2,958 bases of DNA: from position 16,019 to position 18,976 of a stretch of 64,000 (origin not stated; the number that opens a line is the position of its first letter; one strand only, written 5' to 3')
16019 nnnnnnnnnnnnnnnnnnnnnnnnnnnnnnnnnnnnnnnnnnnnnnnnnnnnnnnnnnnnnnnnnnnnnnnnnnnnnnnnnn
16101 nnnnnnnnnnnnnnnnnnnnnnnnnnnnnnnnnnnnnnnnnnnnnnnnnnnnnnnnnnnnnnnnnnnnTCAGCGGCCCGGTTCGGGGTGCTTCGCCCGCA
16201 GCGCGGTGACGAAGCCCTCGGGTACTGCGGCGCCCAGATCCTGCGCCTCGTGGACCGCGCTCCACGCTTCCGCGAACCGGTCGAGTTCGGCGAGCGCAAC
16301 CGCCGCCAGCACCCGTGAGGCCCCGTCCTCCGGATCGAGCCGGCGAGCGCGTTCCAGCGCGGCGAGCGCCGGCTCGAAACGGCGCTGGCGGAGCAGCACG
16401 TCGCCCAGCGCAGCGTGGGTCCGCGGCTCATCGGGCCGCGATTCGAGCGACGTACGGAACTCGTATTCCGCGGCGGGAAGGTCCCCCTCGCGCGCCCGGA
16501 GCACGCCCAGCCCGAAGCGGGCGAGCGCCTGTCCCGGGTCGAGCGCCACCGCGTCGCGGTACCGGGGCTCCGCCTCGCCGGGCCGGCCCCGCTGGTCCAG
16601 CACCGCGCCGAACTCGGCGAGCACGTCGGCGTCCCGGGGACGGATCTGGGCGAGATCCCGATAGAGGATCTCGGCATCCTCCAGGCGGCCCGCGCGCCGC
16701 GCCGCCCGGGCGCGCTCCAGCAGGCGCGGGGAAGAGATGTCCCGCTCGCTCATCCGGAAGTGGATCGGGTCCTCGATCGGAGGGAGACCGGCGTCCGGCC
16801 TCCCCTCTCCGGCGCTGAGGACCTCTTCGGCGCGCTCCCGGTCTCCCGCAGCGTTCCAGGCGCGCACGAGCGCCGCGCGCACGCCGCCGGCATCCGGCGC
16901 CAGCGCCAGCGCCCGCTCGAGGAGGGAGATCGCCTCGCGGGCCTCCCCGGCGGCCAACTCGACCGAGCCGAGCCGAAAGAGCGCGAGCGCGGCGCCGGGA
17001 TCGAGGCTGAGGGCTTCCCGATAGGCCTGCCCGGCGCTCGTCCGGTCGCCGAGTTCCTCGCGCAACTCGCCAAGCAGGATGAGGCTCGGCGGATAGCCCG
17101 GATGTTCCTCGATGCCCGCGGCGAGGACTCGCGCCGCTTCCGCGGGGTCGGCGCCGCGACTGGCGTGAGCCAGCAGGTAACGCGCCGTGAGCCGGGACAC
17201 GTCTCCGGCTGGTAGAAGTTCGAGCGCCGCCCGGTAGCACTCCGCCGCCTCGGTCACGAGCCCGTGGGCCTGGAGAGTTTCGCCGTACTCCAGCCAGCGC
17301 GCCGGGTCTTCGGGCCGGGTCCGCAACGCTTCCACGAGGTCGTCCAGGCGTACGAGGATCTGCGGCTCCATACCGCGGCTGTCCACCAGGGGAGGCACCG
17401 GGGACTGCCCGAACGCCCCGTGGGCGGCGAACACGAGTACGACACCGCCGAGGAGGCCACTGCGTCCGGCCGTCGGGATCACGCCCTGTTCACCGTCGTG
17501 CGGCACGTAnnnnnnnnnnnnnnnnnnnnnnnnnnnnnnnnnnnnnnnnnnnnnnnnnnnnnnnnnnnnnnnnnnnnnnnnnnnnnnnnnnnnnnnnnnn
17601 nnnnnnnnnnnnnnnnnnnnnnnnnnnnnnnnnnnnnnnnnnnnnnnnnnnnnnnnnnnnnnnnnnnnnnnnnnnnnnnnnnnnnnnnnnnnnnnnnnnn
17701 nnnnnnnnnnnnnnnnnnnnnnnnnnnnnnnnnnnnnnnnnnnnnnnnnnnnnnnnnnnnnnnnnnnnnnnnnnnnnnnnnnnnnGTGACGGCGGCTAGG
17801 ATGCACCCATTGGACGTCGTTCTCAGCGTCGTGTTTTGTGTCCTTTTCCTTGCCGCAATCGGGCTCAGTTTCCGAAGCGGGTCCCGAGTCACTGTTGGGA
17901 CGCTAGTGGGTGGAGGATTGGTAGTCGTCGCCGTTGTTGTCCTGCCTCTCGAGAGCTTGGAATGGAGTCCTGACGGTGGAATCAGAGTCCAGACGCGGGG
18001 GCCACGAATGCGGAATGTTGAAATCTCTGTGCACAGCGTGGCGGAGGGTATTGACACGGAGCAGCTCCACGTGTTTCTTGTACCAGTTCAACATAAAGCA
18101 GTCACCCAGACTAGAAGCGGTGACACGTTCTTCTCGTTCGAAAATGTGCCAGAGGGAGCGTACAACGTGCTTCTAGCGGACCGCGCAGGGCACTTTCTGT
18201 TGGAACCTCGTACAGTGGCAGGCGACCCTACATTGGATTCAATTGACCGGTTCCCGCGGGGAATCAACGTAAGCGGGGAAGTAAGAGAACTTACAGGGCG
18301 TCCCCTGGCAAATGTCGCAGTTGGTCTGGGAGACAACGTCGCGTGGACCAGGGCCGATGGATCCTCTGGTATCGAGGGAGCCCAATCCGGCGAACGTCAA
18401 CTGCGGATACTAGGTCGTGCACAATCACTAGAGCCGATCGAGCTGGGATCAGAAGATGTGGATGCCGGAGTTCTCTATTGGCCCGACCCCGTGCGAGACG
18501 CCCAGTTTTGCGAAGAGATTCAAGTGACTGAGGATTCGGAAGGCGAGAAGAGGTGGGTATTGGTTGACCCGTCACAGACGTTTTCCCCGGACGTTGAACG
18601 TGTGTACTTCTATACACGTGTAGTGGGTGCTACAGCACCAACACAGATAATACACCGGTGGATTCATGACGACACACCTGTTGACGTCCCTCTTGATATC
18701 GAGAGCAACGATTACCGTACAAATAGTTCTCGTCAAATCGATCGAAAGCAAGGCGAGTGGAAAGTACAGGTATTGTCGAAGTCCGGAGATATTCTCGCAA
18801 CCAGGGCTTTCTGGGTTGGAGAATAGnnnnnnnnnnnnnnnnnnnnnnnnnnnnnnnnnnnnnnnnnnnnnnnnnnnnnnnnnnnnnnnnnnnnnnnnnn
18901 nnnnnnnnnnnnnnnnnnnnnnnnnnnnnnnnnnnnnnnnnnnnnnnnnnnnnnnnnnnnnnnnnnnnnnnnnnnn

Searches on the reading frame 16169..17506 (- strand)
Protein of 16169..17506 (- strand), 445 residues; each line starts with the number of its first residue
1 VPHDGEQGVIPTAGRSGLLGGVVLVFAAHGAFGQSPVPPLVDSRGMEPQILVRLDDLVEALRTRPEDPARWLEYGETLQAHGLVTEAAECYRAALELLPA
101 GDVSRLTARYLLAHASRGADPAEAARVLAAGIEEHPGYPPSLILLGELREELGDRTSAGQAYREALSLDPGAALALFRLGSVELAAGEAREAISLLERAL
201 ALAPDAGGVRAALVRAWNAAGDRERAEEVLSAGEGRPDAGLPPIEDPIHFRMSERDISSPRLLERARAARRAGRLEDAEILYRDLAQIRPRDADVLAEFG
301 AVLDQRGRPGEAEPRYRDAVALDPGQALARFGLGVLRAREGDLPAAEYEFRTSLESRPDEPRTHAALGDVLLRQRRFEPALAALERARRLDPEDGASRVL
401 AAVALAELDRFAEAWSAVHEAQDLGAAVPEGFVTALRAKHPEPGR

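Call 17: search_protein_families(library=pfam, proteins=[window:16169-17506:-], max_evalue=0.01)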
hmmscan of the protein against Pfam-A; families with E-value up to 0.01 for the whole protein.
window:16169-17506:- (445 aa): 19 families
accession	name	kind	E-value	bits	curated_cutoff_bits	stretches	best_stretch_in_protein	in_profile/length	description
PF07719.23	TPR_2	-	2.4e-27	93.2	27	2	362-394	2-34/34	Tetratricopeptide repeat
PF14559.12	TPR_19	-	5.7e-27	94.3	25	4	184-232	2-50/68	Tetratricopeptide repeat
PF13432.12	TPR_16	-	3.6e-24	85.3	32.7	2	303-361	7-65/65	Tetratricopeptide repeat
PF13428.12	TPR_14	-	2.2e-22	77.7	23.5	4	176-215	4-43/44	Tetratricopeptide repeat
PF00515.34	TPR_1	-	5.3e-19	67.6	27.8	1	362-394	2-34/34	Tetratricopeptide repeat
PF13431.12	TPR_17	-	1.9e-18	65.5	24.4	0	161-193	1-33/34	Tetratricopeptide repeat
PF23914.1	TPR_CcmH_CycH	-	3.8e-18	66.3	42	3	59-167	41-149/158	Cytochrome c-type biogenesis protein H TPR domain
PF13181.12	TPR_8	-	8.7e-18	63.3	25.7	1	141-170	3-32/34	Tetratricopeptide repeat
PF13424.12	TPR_12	-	1.3e-17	64.2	30.1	4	330-391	6-75/77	Tetratricopeptide repeat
PF13414.12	TPR_11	-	6.5e-16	58.2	26.8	0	152-182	7-37/42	TPR repeat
PF13371.12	TPR_9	-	4.8e-09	36.5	35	0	370-414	4-48/73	Tetratricopeptide repeat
PF13176.12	TPR_7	-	5e-09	36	27.9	0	175-208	1-34/36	Tetratricopeptide repeat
PF13429.12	TPR_15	-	3e-08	33.9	26.2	0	177-313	150-268/280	Tetratricopeptide repeat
PF24575.1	TPR_Slam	-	4.6e-08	33.9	35.2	0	325-380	45-100/104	Surface lipoprotein assembly modifier, N-terminal TPR repeats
PF12895.13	ANAPC3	-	1.4e-07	32.2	27.2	1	355-419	17-80/82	Anaphase-promoting complex, cyclosome, subunit 3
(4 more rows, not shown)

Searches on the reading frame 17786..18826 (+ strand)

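Call 17: search_protein_families(library=pfam, proteins=[window:17786-18826:+], max_evalue=0.01)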
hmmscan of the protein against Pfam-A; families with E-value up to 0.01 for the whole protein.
window:17786-18826:+ (346 aa): 2 families
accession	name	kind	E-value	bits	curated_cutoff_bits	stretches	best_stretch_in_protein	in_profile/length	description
PF11141.13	DUF2914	-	5.8e-15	55.2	23.6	1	286-343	2-61/62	Protein of unknown function (DUF2914)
PF13620.12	CarboxypepD_reg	-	0.0055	17.5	32.3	0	162-208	2-54/82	Carboxypeptidase regulatory-like domain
